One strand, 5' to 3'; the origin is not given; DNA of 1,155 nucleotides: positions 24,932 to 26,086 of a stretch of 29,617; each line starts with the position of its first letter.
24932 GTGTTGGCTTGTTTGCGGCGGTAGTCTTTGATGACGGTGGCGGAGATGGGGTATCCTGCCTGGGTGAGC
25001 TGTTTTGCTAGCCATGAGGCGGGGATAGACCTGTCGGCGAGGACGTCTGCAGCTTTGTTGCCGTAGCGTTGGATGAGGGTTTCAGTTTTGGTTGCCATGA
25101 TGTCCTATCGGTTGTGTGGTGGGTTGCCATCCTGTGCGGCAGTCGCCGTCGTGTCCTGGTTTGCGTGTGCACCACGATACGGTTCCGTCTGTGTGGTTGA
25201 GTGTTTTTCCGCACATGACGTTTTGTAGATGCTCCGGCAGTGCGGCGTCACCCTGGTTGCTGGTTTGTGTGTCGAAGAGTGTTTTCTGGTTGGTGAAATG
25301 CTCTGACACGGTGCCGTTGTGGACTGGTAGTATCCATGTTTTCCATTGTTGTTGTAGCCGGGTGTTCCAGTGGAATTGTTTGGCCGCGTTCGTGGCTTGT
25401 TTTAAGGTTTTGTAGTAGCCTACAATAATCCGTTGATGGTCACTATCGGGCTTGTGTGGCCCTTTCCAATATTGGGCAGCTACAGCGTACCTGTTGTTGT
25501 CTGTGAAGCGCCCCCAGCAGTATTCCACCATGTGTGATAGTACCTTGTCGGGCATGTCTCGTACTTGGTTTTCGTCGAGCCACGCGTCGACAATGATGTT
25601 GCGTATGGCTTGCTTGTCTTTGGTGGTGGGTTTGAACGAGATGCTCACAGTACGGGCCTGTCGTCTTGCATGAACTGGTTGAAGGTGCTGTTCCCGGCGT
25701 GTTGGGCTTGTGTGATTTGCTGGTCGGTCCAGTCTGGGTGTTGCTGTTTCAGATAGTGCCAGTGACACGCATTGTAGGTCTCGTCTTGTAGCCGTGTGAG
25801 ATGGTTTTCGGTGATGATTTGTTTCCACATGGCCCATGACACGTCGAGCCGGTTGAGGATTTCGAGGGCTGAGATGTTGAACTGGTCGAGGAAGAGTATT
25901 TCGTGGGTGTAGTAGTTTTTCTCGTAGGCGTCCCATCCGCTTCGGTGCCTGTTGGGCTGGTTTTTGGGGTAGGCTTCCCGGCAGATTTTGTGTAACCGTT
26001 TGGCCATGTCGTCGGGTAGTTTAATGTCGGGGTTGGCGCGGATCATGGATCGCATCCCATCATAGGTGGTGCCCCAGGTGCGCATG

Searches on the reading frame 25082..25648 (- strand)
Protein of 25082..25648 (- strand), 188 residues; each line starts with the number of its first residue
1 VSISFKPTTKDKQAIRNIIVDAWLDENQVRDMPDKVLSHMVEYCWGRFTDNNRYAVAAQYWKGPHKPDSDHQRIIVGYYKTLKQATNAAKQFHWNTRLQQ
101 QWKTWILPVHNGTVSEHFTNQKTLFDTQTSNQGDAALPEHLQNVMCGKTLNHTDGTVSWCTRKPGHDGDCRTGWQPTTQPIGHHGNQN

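Call 69: search_protein_families(library=pfam, proteins=[window:25082-25648:-], max_evalue=1)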
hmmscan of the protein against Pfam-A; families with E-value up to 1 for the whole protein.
window:25082-25648:- (188 aa): 1 family
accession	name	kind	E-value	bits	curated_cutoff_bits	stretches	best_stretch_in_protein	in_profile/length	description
PF05302.16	DUF720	-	0.0067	16.7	25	1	88-147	23-82/125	Protein of unknown function (DUF720)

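Call 92: search_protein_families(library=ncbifam, proteins=[window:25082-25648:-], max_evalue=0.1)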
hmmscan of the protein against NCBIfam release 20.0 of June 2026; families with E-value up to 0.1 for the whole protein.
window:25082-25648:- (188 aa): 1 family
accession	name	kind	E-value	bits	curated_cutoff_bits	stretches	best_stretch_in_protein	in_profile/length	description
NF033749.1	bact_hemeryth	subfamily_domain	0.041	14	84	1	17-107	27-114/129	bacteriohemerythrin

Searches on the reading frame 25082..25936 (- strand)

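Call 28: search_protein_families(library=pfam, proteins=[window:25082-25936:-], max_evalue=0.01)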
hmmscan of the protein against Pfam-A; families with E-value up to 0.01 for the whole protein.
window:25082-25936:- (284 aa): 0 families

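Call 34: search_protein_families(library=phrogs, proteins=[window:25082-25936:-], max_evalue=0.001)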
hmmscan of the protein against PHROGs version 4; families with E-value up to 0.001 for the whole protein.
window:25082-25936:- (284 aa): 2 families
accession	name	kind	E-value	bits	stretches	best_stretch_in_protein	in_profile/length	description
phrog_2548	-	unknown function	4.3e-121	403.1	1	97-284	1-188/188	-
phrog_5969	-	unknown function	3.5e-35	120.8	1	216-284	4-71/71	-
